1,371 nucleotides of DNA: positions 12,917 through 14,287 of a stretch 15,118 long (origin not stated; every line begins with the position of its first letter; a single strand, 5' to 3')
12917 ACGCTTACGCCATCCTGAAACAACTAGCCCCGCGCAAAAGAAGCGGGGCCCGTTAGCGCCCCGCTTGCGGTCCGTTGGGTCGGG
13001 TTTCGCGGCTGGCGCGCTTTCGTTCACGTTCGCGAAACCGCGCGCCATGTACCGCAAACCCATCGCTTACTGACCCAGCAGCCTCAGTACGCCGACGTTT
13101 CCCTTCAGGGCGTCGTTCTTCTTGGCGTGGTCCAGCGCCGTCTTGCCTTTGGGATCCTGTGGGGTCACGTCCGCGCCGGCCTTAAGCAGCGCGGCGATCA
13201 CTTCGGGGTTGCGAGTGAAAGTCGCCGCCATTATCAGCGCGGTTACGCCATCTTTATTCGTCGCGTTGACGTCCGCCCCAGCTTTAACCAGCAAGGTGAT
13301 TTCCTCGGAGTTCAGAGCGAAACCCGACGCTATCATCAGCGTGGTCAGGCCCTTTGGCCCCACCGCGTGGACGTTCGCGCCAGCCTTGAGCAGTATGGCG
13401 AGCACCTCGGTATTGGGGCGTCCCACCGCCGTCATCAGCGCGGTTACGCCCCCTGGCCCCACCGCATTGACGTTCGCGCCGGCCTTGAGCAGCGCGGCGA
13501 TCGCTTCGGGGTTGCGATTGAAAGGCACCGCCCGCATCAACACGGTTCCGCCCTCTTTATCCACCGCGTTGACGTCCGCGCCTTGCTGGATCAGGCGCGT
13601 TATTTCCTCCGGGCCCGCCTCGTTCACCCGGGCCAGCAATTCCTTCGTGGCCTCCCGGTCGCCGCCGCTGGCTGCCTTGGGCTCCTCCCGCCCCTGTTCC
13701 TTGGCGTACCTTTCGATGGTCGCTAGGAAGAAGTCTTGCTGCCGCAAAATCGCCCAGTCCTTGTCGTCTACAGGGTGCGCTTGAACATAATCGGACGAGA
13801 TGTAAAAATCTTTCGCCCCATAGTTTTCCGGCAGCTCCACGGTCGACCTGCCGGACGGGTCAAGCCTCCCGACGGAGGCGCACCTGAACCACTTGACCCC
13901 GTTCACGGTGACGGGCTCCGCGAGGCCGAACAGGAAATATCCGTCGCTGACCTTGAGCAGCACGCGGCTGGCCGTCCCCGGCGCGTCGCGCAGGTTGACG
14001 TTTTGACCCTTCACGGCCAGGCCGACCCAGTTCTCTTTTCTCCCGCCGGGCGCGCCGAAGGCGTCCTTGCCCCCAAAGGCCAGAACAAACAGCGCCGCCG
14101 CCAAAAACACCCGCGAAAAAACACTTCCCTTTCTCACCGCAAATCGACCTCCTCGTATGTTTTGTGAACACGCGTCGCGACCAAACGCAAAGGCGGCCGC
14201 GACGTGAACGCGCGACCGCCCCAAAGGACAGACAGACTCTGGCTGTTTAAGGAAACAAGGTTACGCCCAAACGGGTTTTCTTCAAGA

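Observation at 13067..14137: Eukaryote-like secreted ankyrin-repeat protein with SH3b domain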

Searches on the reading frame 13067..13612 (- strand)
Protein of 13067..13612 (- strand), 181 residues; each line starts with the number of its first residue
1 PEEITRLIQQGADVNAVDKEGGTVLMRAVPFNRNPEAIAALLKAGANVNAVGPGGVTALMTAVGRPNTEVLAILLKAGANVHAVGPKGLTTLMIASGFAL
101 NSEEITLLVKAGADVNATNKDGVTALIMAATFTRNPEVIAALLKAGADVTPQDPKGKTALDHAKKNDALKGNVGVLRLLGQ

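Call 59: search_solved_structures(query=window:13067-13612:-, max_evalue=0.00001)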
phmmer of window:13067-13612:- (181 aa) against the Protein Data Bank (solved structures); distinct sequences matched with E-value up to 0.00001: 389 (the best 60 are shown).
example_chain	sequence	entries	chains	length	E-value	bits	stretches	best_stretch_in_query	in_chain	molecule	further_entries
6mol_A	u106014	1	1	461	5.3e-59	202.3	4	5-161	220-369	Monoextended DARPin R12 (M_R12)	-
4rlv_A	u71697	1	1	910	5.4e-55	189.3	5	7-132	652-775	Ankyrin-1, Ankyrin-2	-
5le2_A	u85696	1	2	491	2.3e-50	174.2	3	36-166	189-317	DDD_D12_15_D12_15_D12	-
5leb_A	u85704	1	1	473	2.5e-48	167.6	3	25-166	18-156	DDD_D12_06_D12_06_D12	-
5lec_A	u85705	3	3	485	1.1e-47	165.5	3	35-166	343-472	DDD_D12_12_D12_12_D12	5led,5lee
6mok_A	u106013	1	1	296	3.9e-45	157.2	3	5-161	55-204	Dimeric DARPin ANR7 (A_distance_r7)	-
9jxq_C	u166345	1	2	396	9.3e-45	156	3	6-164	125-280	Kinase D-interacting substrate of 220 kDa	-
5y4d_A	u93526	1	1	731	1.4e-43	152.2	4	33-160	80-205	Ankyrin-1,Ankyrin-2,Ankyrin-2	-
5le9_A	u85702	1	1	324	4.6e-41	144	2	36-166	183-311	DD_Off7_09_3G124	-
7tw3_G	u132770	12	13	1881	1.6e-40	142.2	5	6-165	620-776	Ankyrin-1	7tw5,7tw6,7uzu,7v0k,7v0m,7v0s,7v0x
5lel_A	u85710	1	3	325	1.2e-39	139.3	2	36-166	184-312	DD_Off7_10_3G124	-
5lea_A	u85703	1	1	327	8.1e-39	136.7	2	35-166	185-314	DD_Off7_12_3G124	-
6f5e_A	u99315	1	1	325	1.3e-37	132.8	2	36-164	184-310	DD_D12_10_47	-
5lem_A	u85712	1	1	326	1.4e-37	132.6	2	36-166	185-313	DD_Off7_11_3G124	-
5mak_A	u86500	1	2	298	3.4e-36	128.1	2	25-166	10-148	R7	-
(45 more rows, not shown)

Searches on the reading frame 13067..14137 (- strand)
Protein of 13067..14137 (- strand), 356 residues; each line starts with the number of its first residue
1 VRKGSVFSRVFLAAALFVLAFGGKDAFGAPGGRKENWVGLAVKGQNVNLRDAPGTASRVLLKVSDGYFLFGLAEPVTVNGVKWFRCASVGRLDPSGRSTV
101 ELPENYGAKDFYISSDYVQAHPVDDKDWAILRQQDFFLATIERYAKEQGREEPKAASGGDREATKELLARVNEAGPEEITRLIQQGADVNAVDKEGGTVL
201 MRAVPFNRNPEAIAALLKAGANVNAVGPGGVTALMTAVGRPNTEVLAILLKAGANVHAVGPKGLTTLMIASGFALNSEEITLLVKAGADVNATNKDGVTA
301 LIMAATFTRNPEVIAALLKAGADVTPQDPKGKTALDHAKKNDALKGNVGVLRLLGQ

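Call 5: search_protein_families(library=pfam, proteins=[window:13067-14137:-], max_evalue=0.01)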
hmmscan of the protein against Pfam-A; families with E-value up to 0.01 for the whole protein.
window:13067-14137:- (356 aa): 5 families
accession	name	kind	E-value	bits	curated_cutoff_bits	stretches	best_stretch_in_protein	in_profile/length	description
PF12796.13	Ank_2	-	2.4e-22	79.7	27.3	2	176-257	10-87/90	Ankyrin repeats (3 copies)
PF00023.36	Ank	-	2.4e-22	78.2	21.1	2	296-328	1-32/33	Ankyrin repeat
PF13857.12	Ank_5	-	1.3e-21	76.9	27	3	283-338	1-56/56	Ankyrin repeats (many copies)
PF13637.12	Ank_4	-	1.8e-21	76.2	22.7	2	280-318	13-50/50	Ankyrin repeats (many copies)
PF13606.12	Ank_3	-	7.2e-10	38.6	22.3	0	230-257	2-29/30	Ankyrin repeat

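Call 8: find_homologous_proteins(query=window:13067-14137:-)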
Query window:13067-14137:- (356 aa): 7562 proteins with E <= 0.001 among 8000 candidates; the best 120 are listed.
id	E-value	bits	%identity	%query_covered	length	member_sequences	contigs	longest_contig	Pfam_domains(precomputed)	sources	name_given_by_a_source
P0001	2.8e-222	755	100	97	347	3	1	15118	PF13606.13,PF13857.13,PF12796.14,PF00023.37,PF13637.13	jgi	jgi:hypothetical protein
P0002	3.6e-81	291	40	47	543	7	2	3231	PF13606.13,PF13857.13,PF23745.2,PF12796.14,PF00023.37,PF13637.13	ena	-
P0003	4.0e-81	291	45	47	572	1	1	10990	PF13606.13,PF13857.13,PF23745.2,PF12796.14,PF00023.37,PF13637.13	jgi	jgi:ankyrin repeat protein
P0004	3.6e-74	268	50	49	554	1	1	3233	PF13653.13,PF13606.13,PF13857.13,PF23745.2,PF12796.14,PF00023.37,PF13637.13,PF08239.18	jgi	-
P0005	2.0e-72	262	38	48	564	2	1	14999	PF13606.13,PF13857.13,PF28177.1,PF23745.2,PF12796.14,PF00023.37,PF13637.13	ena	-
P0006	1.8e-69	253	46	53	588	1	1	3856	PF13653.13,PF13606.13,PF13857.13,PF23745.2,PF12796.14,PF00023.37,PF13637.13,PF24521.3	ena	-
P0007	3.4e-69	252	42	51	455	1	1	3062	PF13606.13,PF13857.13,PF23745.2,PF12796.14,PF00023.37,PF13637.13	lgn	-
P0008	3.8e-66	242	47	53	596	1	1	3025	PF13606.13,PF13857.13,PF23745.2,PF12796.14,PF00023.37,PF13637.13,PF24521.3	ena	-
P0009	5.8e-65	238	41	45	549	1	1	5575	PF13606.13,PF13857.13,PF12796.14,PF00023.37,PF13637.13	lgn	-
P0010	4.4e-63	232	36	48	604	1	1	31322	PF28018.1,PF13606.13,PF13857.13,PF28177.1,PF23745.2,PF12796.14,PF00023.37,PF13637.13,PF24521.3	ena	-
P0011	2.2e-61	226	35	51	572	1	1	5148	PF28018.1,PF13606.13,PF13857.13,PF27494.1,PF23745.2,PF12796.14,PF00023.37,PF13637.13,PF24521.3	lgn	-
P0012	1.6e-60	223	40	46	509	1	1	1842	PF13606.13,PF13857.13,PF23745.2,PF12796.14,PF00023.37,PF13637.13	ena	-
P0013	1.5e-59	220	41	54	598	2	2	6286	PF13606.13,PF13857.13,PF28177.1,PF23745.2,PF12796.14,PF00023.37,PF13637.13,PF24521.3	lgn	-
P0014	4.6e-59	218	39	45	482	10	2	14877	PF13606.13,PF13857.13,PF23745.2,PF12796.14,PF00023.37,PF13637.13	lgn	-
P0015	1.6e-58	217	49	49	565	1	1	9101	PF13606.13,PF13857.13,PF23745.2,PF12796.14,PF00023.37,PF13637.13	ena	-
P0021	3.1e-55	206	46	46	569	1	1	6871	PF13606.13,PF13857.13,PF23745.2,PF12796.14,PF00023.37,PF13637.13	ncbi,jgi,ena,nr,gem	ncbi:MAG: ankyrin repeat domain-containing protein [Synergistaceae bacterium]|nr:ankyrin repeat doma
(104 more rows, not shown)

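Call 9: find_encoding_contigs(protein=P0001, flank=10000, max_places=6)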
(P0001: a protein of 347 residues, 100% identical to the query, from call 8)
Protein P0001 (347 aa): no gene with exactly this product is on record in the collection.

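Call 18: predict_structure(protein=window:13067-14137:-)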
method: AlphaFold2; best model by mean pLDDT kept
length: 356 residues; sequences in the alignment: 1
mean_pLDDT: 43.5   pTM: 0.32
mean pLDDT of the five models: 43.5, 43.0, 40.5, 40.4, 39.3
residues with pLDDT >= 90: 0; 70-90: 36; 50-70: 72; < 50: 248
segments of 3 or more residues with pLDDT < 50: 1-58, 60-67, 76-83, 90-112, 114-176, 189-210, 220-274, 354-356
pLDDT, mean of each block of 10 residues (from residue 1): 26 23 27 27 27 38 46 47 49 43 34 37 25 26 28 28 36 47 49 39 41 51 36 34 46 36 43 55 60 65 68 74 75 77 57 47
secondary structure, 60 per line:
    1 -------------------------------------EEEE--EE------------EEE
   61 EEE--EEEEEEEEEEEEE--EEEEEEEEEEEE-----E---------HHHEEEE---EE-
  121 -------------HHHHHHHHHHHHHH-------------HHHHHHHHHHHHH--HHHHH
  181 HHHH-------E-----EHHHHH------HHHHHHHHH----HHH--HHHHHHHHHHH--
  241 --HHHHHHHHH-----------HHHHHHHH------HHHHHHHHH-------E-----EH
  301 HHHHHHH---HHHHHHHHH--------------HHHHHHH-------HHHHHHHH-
elements in order: E38-41 E58-63 E66-78 E81-92 E111-114 H134-147 H161-173 H176-184 H199-203 H210-218 H228-238 H243-251 H263-270 H277-285 H300-307 H311-319 H334-340 H348-355

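Call 35: list_cluster_members(proteins=[P0001, P0121, P0122, P0125, P0127, P0137, P0148, P0146, P0150, P0004])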
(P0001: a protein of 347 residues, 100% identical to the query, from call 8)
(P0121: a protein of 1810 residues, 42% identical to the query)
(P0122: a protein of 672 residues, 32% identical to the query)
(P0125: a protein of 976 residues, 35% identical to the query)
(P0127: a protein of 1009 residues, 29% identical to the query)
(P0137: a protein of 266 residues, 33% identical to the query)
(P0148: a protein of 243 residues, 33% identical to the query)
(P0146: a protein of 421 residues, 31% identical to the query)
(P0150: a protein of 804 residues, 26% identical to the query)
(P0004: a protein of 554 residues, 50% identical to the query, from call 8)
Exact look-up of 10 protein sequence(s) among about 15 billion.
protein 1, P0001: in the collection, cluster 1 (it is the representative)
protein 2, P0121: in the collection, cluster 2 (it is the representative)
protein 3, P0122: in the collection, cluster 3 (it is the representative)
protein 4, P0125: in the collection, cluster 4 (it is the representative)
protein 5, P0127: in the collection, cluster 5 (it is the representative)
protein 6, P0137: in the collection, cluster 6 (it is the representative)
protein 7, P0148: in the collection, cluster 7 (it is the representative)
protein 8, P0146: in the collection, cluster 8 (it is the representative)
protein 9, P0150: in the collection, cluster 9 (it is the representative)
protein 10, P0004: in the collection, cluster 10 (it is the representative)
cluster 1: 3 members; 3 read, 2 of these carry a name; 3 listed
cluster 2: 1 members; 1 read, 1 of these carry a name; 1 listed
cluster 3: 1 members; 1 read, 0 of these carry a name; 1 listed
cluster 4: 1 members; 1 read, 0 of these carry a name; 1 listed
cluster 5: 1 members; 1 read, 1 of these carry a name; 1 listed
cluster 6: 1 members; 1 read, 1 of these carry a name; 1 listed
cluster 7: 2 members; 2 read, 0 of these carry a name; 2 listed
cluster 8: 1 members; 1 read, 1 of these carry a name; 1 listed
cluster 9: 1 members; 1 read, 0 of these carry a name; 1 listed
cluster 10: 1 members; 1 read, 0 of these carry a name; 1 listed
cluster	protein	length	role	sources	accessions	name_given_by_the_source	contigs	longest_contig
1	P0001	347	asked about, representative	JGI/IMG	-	hypothetical protein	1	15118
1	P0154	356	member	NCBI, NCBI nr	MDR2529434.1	MAG: ankyrin repeat domain-containing protein [Synergistaceae bacterium] | ankyrin repeat domain-containing protein [Synergistaceae bacterium]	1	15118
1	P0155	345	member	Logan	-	-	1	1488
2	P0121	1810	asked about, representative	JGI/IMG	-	ankyrin repeat protein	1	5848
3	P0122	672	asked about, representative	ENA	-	-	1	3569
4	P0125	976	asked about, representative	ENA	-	-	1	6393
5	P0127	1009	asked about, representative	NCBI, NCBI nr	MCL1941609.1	MAG: ankyrin repeat domain-containing protein [Synergistaceae bacterium] | ankyrin repeat domain-containing protein [Synergistaceae bacterium]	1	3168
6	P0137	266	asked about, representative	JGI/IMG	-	hypothetical protein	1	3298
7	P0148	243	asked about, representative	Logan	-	-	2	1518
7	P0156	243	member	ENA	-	-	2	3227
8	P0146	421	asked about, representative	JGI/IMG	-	hypothetical protein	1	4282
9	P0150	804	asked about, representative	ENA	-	-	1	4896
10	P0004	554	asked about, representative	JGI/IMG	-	-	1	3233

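Call 36: find_encoding_contigs(protein=P0154, flank=10000, max_places=6)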
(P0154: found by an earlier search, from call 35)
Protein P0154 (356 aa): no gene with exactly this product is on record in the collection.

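Call 39: find_encoding_contigs(protein=P0155, flank=5000, max_places=4)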
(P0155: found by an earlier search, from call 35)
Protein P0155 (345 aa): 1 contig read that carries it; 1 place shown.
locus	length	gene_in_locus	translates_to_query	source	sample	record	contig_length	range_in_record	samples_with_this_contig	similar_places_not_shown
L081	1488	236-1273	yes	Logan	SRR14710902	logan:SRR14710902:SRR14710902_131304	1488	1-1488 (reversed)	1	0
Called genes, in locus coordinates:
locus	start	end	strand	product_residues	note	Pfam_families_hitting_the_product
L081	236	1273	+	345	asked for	PF00023:Ank (faint), PF12796:Ank_2, PF13606:Ank_3 (faint), PF13637:Ank_4 (faint), PF13857:Ank_5 (weak), PF12796:Ank_2, PF13857:Ank_5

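Call 52: find_encoding_contigs(protein=P0003, flank=6000, max_places=3)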
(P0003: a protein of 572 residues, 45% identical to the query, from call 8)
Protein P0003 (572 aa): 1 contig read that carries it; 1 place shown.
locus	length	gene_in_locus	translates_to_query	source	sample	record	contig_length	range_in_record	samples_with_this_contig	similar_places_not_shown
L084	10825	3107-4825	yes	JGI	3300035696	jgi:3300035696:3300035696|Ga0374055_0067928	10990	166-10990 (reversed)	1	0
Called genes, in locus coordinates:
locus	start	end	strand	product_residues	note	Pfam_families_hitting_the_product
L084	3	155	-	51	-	?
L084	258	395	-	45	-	-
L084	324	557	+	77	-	-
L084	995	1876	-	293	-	PF00589:Phage_integrase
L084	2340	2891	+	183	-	PF00665:rve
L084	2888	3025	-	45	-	-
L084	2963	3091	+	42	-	PF13683:rve_3 (weak)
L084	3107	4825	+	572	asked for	PF12796:Ank_2, PF13857:Ank_5 (weak), PF12796:Ank_2, PF13857:Ank_5 (weak), PF12796:Ank_2, PF13857:Ank_5 (weak), PF12796:Ank_2, PF13857:Ank_5 (weak), +4 more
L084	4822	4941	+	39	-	-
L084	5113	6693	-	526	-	PF03050:DDE_Tnp_IS66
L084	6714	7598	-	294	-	PF14236:DruA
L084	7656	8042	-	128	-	PF05717:TnpB_IS66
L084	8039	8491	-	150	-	-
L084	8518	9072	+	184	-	-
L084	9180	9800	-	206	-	-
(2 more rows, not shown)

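Call 53: find_encoding_contigs(protein=P0021, flank=6000, max_places=3)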
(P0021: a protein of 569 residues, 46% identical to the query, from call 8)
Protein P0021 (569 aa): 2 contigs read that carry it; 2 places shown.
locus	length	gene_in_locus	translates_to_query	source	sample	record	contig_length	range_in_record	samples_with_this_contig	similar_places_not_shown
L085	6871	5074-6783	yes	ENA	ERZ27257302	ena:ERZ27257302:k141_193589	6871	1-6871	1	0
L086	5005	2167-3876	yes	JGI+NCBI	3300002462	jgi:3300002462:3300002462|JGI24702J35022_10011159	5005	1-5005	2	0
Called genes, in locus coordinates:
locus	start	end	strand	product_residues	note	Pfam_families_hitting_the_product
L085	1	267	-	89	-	?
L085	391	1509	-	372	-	PF02481:DNA_processg_A, PF08221:HTH_9 (faint)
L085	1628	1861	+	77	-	PF01455:HupF_HypC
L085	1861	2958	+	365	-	PF01924:HypD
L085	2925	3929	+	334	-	PF00586:AIRS, PF02769:AIRS_C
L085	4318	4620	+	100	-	-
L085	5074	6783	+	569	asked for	PF12796:Ank_2, PF13857:Ank_5, PF00023:Ank (weak), PF12796:Ank_2, PF13637:Ank_4, PF12796:Ank_2, PF13637:Ank_4, PF13857:Ank_5, +10 more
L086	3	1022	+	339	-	?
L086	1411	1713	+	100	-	-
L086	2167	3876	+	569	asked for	PF12796:Ank_2, PF13857:Ank_5, PF00023:Ank (weak), PF12796:Ank_2, PF13637:Ank_4, PF12796:Ank_2, PF13637:Ank_4, PF13857:Ank_5, +10 more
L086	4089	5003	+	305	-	?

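Call 54: find_encoding_contigs(protein=P0004, flank=6000, max_places=3)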
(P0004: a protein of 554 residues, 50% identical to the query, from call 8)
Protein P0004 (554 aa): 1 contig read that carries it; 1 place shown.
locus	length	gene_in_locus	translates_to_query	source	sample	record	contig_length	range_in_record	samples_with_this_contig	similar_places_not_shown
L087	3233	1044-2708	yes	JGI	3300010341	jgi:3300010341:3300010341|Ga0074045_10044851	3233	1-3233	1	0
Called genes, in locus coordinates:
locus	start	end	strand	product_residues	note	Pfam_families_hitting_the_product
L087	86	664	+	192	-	-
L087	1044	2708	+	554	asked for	PF12796:Ank_2, PF13637:Ank_4 (weak), PF12796:Ank_2, PF12796:Ank_2, PF13857:Ank_5, PF12796:Ank_2, PF13857:Ank_5, PF08239:SH3_3, +6 more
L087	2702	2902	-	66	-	-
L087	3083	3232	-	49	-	?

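Call 68: search_protein_families(library=ncbifam, proteins=[window:13067-14137:-], max_evalue=0.01)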
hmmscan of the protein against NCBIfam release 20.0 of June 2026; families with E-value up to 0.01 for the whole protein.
window:13067-14137:- (356 aa): 8 families
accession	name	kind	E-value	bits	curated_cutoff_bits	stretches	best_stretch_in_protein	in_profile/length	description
NF043023.1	T4SS_AnkH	equivalog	3.4e-17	62.3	600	2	177-268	13-103/467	Dot/Icm T4SS effector AnkH/LegA3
NF043029.1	T4SS_AnkY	equivalog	7.1e-16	57.7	600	3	232-301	460-528/543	Dot/Icm T4SS effector AnkY/LegA9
NF041931.2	MzaA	equivalog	1.8e-14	53.6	800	3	280-342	18-79/726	MZA anti-phage system associated sigma-70 family RNA polymerase sigma factor MzaA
NF043022.1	T4SS_AnkG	equivalog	3.3e-14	52.5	500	1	234-342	334-447/455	Dot/Icm T4SS effector AnkG/AnkZ/LegA7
NF038106.1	gamma_NF038106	equivalog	5.2e-09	36.2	50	0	280-320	52-92/93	PA4642 family protein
NF043028.1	T4SS_AnkX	equivalog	1.5e-07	30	1400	1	213-340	564-694/938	Dot/Icm T4SS effector AnkN/AnkX/LegA8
NF043019.1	T4SS_AnkC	equivalog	6.6e-05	21.9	450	1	177-271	108-209/459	Dot/Icm T4SS effector AnkC/LegA12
TIGR00870.1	trp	subfamily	9.6e-05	20.6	498.75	0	230-258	131-159/747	transient-receptor-potential calcium channel protein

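Call 75: find_related_loci(query=window:13067-14137:-, collection=viral_contigs, flank=5000)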
Query window:13067-14137:- (356 aa) in viral_contigs; peptide patterns used: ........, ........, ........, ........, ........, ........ (x = any residue, [..] = any of these).
5 stretches matched a pattern; 2 encode a relative of the query (tblastn E <= 1e-3); 2 distinct loci.
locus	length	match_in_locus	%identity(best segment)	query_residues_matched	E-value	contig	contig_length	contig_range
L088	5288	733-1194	44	167-354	5e-24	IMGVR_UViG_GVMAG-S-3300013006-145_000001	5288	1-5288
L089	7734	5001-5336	40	177-336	1e-11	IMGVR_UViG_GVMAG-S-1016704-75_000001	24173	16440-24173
